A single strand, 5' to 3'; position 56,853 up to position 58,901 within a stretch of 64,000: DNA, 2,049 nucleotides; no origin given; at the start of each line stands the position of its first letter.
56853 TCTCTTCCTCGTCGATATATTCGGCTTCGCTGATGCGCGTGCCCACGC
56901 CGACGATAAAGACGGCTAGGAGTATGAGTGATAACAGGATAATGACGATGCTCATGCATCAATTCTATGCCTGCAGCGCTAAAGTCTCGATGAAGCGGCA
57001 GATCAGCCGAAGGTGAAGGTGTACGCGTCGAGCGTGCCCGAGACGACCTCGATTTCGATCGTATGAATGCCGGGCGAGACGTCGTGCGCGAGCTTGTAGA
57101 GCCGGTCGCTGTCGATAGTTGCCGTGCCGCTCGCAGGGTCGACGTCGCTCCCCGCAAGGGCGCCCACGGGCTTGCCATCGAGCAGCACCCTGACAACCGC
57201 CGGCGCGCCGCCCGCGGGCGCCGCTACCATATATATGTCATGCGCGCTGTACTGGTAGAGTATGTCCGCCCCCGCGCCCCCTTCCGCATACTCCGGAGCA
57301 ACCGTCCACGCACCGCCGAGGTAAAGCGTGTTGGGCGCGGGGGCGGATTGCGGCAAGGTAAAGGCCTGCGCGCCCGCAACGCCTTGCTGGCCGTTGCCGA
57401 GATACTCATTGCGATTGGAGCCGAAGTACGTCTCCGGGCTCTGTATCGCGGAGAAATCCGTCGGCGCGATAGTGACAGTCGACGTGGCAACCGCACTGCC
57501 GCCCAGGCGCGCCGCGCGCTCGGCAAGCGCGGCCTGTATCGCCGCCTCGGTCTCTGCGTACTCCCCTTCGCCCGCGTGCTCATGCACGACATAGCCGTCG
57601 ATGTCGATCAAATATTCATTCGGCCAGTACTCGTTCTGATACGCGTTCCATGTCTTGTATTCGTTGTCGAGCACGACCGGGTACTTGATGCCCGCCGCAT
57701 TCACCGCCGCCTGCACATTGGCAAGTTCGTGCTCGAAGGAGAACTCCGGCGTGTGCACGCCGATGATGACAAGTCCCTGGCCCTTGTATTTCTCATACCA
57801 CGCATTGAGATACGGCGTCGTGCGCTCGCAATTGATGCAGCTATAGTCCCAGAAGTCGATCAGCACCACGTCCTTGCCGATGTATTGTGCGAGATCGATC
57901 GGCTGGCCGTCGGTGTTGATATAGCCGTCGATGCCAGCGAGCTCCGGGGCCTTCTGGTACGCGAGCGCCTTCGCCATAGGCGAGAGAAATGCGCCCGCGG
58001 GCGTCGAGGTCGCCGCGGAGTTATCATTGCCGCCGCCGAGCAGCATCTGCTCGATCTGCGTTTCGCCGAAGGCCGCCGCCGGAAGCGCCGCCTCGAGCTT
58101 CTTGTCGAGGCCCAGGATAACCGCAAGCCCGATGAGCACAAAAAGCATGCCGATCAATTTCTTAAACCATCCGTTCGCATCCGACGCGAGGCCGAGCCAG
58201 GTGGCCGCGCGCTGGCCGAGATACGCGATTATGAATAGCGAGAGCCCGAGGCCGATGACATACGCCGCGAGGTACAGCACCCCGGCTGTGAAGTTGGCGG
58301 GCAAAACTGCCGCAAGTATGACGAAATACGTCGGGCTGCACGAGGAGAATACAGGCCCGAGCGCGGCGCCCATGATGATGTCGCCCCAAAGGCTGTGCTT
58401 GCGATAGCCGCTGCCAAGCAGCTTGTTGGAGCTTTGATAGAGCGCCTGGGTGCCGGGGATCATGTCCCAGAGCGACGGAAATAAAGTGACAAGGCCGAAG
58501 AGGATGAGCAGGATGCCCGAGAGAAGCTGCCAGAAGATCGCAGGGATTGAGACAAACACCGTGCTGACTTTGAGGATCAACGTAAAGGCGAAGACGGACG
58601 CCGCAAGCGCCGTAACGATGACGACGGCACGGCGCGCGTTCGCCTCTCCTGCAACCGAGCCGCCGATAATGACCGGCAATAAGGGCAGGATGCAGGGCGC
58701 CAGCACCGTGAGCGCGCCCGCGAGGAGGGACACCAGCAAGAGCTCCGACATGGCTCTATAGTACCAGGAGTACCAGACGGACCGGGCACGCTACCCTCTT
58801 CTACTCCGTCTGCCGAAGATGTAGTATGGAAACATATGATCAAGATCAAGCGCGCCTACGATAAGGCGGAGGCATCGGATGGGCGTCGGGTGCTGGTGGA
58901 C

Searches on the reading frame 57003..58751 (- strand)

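Call 68: search_protein_families(library=pfam, proteins=[window:57003-58751:-], max_evalue=0.00001)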
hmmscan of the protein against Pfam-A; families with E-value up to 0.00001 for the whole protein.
window:57003-58751:- (582 aa): 5 families
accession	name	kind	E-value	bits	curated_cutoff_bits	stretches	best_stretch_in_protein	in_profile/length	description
PF17991.7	Thioredoxin_10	-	2.5e-29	103.1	27.1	1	438-582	1-142/142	Thioredoxin like C-terminal domain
PF00578.27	AhpC-TSA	-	2.1e-13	50.7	26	1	266-390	3-123/124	AhpC/TSA family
PF08534.16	Redoxin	-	1.2e-11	45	26.6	1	267-398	5-138/148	Redoxin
PF13905.12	Thioredoxin_8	-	1.8e-09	38.2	27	1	294-388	2-94/94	Thioredoxin-like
PF13386.12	DsbD_2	-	5.9e-06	26.7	24.9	1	48-209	48-198/199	Cytochrome C biogenesis protein transmembrane region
